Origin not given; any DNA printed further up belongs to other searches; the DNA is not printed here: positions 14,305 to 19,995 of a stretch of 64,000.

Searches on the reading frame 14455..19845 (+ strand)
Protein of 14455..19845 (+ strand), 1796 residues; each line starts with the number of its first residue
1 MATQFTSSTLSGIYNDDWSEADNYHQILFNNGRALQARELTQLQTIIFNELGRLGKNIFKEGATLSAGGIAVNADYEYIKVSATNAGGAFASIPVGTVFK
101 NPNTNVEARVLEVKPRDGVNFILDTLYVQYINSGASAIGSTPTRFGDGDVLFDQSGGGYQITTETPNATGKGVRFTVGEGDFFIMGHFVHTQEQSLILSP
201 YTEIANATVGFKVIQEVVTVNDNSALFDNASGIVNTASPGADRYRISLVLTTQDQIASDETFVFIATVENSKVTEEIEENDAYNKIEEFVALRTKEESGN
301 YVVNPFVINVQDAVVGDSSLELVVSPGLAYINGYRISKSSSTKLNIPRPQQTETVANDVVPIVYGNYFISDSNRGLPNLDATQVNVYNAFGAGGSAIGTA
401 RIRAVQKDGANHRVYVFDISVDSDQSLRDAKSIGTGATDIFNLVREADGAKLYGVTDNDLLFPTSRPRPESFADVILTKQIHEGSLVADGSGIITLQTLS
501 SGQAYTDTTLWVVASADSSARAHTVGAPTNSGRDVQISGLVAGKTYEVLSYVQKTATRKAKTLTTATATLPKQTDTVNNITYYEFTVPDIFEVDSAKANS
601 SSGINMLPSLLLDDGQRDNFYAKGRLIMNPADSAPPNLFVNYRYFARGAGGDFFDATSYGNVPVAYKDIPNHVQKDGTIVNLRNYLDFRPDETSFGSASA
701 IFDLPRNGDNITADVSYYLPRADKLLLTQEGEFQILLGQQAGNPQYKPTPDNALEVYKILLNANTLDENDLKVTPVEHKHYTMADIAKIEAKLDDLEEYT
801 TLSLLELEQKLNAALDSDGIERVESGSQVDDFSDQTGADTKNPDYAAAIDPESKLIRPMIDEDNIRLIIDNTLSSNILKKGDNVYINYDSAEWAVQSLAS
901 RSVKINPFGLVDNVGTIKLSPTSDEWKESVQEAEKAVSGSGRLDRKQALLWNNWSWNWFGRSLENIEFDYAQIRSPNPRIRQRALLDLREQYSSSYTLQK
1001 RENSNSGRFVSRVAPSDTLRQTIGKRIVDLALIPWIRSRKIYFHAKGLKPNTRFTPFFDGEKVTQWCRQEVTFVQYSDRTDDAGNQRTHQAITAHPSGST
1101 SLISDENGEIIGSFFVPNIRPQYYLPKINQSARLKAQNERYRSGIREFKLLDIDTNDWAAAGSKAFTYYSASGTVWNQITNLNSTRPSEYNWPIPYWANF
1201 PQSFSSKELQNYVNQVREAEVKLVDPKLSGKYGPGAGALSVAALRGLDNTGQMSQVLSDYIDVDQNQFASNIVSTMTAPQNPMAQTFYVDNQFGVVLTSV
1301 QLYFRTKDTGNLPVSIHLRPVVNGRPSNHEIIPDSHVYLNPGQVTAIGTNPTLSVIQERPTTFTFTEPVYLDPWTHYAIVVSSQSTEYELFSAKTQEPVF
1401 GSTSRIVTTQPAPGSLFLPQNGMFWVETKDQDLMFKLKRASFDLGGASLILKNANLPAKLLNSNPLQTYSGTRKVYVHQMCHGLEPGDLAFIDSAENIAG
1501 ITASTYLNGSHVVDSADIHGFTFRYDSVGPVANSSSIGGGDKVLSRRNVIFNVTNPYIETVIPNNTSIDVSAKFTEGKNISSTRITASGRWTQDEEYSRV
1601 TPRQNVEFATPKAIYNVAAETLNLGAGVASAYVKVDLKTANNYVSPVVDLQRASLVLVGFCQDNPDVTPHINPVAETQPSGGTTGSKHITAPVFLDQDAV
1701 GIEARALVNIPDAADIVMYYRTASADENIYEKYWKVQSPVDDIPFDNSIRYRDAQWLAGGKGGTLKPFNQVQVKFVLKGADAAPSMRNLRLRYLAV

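Call 6: search_protein_families(library=pfam, proteins=[window:14455-19845:+], max_evalue=0.01)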
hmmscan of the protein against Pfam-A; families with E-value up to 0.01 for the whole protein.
window:14455-19845:+ (1796 aa): 1 family
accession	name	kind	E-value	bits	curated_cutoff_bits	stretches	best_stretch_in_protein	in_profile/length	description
PF16075.10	DUF4815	-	1e-57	196.2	30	3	173-358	65-244/570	Domain of unknown function (DUF4815)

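Call 7: search_protein_families(library=phrogs, proteins=[window:14455-19845:+], max_evalue=0.001)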
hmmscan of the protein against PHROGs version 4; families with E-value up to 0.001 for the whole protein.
window:14455-19845:+ (1796 aa): 4 families
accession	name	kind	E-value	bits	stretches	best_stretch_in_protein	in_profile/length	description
phrog_358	-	unknown function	0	1024.6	3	451-1477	585-1610/2056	-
phrog_877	-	unknown function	2.7e-93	314.5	3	13-358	10-251/1141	-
phrog_5986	-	unknown function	4.7e-17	62.8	1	1255-1443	48-216/409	-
phrog_17266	-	unknown function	2.7e-12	47.5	2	174-345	70-241/314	-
